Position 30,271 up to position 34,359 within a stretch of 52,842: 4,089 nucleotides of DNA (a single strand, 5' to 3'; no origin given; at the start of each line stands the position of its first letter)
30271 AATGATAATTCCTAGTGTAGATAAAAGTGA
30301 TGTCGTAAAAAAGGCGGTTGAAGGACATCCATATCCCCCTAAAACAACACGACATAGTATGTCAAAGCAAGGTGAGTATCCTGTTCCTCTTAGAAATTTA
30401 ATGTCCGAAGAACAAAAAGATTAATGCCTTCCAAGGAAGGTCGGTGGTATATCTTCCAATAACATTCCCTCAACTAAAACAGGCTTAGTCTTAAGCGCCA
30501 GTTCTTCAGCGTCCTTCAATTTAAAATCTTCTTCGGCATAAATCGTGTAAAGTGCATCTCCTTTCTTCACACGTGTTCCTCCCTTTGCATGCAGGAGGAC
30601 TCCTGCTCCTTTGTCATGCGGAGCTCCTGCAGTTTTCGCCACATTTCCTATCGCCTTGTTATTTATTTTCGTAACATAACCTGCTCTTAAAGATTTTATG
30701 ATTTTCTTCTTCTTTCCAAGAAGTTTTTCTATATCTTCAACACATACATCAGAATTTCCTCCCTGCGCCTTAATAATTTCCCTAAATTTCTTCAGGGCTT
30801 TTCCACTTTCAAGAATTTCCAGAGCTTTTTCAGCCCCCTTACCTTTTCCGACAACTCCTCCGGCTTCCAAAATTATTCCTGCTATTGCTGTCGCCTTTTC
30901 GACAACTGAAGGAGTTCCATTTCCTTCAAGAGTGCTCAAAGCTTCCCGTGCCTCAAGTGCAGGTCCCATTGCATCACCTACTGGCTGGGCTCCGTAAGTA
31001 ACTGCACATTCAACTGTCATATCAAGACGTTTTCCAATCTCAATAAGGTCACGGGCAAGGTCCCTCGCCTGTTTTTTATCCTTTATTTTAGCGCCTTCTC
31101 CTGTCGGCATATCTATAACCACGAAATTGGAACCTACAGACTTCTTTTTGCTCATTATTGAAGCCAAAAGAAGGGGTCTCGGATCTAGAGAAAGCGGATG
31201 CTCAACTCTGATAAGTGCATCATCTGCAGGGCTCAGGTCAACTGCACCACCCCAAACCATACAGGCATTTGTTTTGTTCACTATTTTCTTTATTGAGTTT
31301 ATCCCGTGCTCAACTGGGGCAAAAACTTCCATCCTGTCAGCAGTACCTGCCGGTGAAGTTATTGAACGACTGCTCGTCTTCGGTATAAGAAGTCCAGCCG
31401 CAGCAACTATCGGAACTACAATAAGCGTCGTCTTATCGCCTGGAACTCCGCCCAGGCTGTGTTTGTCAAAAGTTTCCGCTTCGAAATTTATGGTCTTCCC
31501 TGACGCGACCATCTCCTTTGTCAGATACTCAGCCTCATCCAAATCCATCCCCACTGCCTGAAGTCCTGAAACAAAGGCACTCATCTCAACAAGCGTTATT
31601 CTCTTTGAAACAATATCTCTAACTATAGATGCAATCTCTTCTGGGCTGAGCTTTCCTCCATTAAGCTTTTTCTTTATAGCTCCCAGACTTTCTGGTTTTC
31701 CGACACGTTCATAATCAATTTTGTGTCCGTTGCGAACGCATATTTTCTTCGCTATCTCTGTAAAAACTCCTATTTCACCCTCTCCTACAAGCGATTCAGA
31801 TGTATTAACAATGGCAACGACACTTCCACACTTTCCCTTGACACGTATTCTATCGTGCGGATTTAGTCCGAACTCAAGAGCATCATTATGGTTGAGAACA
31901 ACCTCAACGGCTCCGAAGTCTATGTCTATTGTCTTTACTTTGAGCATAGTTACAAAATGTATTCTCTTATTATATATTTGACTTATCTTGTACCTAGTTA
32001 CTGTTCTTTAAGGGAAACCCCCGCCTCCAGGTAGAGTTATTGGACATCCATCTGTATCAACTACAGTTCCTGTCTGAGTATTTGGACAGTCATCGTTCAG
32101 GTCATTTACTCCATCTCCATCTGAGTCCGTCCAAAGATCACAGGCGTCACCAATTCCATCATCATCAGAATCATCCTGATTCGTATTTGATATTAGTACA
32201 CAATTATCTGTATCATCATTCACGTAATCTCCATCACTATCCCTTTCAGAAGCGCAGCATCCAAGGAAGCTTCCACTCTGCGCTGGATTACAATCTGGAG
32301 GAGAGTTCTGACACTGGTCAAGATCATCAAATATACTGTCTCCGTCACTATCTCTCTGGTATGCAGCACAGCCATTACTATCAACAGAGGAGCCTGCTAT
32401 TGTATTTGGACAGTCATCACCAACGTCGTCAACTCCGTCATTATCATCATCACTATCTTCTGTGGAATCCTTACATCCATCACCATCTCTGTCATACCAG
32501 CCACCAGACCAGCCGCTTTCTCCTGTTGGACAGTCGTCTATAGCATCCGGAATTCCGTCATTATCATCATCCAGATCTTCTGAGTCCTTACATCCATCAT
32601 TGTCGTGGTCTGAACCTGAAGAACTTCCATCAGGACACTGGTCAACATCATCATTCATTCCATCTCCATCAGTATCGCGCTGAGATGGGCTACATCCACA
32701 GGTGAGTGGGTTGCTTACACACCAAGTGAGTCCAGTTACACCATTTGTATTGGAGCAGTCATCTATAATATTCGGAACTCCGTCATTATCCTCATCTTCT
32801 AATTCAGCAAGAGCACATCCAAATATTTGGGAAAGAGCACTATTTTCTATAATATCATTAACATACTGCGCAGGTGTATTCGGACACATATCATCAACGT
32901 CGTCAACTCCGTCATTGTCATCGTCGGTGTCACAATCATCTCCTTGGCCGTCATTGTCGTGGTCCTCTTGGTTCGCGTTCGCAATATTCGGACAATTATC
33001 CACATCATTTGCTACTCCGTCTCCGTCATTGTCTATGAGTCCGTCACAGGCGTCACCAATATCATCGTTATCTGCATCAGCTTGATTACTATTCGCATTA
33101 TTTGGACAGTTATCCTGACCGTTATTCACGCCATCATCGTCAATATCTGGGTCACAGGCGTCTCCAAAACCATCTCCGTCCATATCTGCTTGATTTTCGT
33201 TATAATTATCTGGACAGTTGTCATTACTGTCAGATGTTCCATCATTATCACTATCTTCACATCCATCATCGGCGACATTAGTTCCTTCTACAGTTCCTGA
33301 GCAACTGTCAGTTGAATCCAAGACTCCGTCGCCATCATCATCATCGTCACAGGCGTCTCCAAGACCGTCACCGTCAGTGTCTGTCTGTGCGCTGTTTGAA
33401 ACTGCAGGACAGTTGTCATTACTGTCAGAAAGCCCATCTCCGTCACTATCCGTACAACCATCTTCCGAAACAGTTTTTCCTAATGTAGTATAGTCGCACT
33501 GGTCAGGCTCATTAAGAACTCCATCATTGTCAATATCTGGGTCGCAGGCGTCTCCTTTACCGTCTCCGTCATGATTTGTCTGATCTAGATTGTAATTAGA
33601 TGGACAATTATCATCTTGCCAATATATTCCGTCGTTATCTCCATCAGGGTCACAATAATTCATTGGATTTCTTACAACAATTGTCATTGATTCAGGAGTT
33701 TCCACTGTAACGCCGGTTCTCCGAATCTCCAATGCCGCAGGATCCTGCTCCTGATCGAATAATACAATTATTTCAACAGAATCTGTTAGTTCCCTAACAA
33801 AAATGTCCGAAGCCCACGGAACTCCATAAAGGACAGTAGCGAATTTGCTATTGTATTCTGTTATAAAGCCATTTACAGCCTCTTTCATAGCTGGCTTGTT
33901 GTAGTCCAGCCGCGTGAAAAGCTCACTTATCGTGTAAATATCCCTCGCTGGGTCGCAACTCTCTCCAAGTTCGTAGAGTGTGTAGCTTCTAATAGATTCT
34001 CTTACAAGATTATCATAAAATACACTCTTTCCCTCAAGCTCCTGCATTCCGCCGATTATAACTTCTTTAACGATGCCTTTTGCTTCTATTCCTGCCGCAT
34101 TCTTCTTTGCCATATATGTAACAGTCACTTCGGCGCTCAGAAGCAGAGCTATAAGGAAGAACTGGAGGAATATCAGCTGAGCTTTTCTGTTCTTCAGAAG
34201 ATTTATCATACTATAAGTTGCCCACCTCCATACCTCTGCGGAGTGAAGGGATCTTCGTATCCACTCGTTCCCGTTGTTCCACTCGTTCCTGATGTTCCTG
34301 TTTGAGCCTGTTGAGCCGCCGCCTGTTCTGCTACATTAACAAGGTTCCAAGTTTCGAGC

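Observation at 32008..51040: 19-kb type IV pilus locus with 15 class III signal-peptide genes: a modular adhesin pilus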

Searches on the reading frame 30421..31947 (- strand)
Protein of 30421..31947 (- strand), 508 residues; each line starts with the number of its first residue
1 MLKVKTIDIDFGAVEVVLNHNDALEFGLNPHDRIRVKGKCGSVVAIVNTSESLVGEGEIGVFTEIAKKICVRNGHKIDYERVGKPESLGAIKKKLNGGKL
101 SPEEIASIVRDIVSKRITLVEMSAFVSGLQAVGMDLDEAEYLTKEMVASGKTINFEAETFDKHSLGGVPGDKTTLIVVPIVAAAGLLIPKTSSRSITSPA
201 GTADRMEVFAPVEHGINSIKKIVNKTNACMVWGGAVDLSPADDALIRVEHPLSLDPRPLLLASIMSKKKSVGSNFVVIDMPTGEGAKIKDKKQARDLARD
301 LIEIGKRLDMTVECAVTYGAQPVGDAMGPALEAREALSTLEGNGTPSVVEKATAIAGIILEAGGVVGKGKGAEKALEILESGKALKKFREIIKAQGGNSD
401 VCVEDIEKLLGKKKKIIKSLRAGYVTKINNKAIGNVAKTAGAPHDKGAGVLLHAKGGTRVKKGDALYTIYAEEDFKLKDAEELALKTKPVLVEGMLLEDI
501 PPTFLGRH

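Call 5: search_protein_families(library=pfam, proteins=[window:30421-31947:-], max_evalue=0.1)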
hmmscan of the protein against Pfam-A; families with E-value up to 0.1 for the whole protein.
window:30421-31947:- (508 aa): 4 families
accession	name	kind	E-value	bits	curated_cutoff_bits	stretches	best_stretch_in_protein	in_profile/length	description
PF02885.22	Glycos_trans_3N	-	4.5e-14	52.4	26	1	90-150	3-63/63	Glycosyl transferase family, helical bundle domain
PF07831.19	PYNP_C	-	3.2e-13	49.6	27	1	424-486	1-70/75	Pyrimidine nucleoside phosphorylase C-terminal domain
PF00591.27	Glycos_transf_3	-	4.9e-12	46.5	27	1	158-385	3-253/253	Glycosyl transferase family, a/b domain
PF01568.27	Molydop_binding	-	0.0017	18.8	26.8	1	16-60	32-75/110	Molydopterin dinucleotide binding domain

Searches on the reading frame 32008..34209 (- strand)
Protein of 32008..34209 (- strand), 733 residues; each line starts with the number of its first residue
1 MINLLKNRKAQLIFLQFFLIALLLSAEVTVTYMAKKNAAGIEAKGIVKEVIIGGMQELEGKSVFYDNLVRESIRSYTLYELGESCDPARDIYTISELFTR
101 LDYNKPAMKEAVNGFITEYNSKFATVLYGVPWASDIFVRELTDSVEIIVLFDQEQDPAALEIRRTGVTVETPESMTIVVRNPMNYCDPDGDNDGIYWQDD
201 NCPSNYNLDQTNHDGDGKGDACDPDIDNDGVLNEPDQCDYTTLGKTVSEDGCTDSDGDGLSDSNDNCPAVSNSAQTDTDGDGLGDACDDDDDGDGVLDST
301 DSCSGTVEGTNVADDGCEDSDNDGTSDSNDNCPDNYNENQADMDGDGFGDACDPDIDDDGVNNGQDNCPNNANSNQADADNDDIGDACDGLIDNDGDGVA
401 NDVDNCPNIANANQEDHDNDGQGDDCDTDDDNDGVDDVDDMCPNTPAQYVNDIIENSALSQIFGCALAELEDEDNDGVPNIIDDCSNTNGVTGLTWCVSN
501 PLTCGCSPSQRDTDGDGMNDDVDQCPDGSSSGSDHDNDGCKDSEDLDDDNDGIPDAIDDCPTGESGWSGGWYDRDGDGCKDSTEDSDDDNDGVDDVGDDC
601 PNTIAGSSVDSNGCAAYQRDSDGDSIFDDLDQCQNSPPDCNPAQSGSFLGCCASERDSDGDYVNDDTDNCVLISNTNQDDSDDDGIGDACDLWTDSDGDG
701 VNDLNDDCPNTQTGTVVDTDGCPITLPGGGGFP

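Call 4: search_protein_families(library=pfam, proteins=[window:32008-34209:-], max_evalue=0.01)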
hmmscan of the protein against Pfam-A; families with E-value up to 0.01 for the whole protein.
window:32008-34209:- (733 aa): 1 family
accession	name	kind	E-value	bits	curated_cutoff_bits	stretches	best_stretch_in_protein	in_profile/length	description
PF02412.23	TSP_3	-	6.7e-60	198.9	25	7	342-376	2-36/36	Thrombospondin type 3 repeat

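Call 13: search_protein_families(library=ncbifam, proteins=[window:32008-34209:-], max_evalue=0.01)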
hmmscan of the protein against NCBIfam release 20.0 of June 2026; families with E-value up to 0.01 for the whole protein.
window:32008-34209:- (733 aa): 3 families
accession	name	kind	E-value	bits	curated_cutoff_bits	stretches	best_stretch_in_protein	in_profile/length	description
NF047638.1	throspo3_MtsC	equivalog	4.8e-75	253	350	4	252-389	123-265/428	cell-cell cohesion MYXO-CTERM protein MtsC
NF045500.1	Omp28_seleno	equivalog_domain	3.6e-20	72.7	200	6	177-224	262-309/377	Omp28-related selenoprotein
NF053612.1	anchor_PA1041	equivalog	3.3e-05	24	250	2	695-725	77-107/236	PA1041 family peptidoglycan-binding anchor lipoprotein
